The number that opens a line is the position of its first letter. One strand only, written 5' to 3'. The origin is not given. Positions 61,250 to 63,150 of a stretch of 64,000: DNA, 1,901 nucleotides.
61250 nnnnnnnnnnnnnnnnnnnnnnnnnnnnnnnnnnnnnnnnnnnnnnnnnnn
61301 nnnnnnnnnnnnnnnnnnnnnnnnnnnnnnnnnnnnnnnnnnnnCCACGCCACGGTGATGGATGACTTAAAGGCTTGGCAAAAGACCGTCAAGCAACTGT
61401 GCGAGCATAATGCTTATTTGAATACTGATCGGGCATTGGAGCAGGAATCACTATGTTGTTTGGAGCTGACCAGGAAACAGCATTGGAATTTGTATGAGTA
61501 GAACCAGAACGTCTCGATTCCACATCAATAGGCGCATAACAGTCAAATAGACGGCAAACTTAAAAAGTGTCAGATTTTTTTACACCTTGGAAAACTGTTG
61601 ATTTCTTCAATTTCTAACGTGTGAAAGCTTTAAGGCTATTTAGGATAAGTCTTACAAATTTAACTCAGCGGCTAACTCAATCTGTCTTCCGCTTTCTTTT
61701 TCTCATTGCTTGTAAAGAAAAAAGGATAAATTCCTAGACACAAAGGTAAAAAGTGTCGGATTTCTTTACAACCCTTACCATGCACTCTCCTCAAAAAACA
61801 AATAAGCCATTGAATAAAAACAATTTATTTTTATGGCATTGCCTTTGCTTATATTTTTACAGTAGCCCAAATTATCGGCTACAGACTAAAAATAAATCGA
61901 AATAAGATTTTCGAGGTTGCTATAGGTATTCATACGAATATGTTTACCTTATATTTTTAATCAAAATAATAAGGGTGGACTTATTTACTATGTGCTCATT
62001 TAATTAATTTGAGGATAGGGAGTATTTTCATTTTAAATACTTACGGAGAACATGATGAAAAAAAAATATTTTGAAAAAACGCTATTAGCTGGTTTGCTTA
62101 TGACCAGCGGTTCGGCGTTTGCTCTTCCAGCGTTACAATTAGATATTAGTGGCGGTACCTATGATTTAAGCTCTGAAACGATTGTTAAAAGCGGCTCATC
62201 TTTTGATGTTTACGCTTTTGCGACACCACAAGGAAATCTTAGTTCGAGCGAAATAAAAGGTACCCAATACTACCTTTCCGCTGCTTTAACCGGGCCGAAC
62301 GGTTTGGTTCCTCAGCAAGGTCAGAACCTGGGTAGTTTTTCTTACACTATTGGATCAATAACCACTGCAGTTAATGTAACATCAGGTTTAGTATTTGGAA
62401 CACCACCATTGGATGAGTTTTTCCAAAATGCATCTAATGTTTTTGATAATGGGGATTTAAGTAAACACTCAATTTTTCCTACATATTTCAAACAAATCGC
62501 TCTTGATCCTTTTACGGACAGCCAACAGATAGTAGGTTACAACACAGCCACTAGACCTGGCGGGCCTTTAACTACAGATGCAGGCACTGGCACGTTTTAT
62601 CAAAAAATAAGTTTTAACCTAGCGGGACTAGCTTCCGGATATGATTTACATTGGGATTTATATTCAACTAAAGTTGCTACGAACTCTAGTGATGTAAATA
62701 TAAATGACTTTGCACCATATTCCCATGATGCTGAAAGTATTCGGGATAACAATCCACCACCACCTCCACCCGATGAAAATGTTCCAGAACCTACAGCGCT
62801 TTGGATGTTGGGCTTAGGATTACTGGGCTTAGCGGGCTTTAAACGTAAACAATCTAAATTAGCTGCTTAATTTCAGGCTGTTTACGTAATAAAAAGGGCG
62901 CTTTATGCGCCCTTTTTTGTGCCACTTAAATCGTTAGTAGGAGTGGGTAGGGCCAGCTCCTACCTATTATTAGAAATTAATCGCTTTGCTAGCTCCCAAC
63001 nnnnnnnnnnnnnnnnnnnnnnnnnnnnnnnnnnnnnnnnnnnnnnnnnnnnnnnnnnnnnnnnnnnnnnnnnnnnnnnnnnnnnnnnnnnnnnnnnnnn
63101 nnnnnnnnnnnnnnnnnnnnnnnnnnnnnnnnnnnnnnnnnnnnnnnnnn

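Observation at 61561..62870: PEP-CTERM protein gene with a sigma-54 promoter and upstream direct-repeat enhancer-like sites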

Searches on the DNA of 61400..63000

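Call 28: search_rna_families(source=window, start=61400, end=63000, threshold=evalue, max_evalue=1)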
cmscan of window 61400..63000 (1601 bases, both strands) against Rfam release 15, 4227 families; matches with E-value up to 1: 2.
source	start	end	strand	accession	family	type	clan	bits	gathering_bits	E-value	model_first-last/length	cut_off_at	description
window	62836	62894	-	RF00131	mir-30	Gene; miRNA;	-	20.7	50.2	0.16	1-77/77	no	mir-30 microRNA precursor family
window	62891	62917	+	RF03975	mir-5881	Gene; miRNA;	-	18.5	87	0.54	21-47/67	no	mir-5881 microRNA precursor family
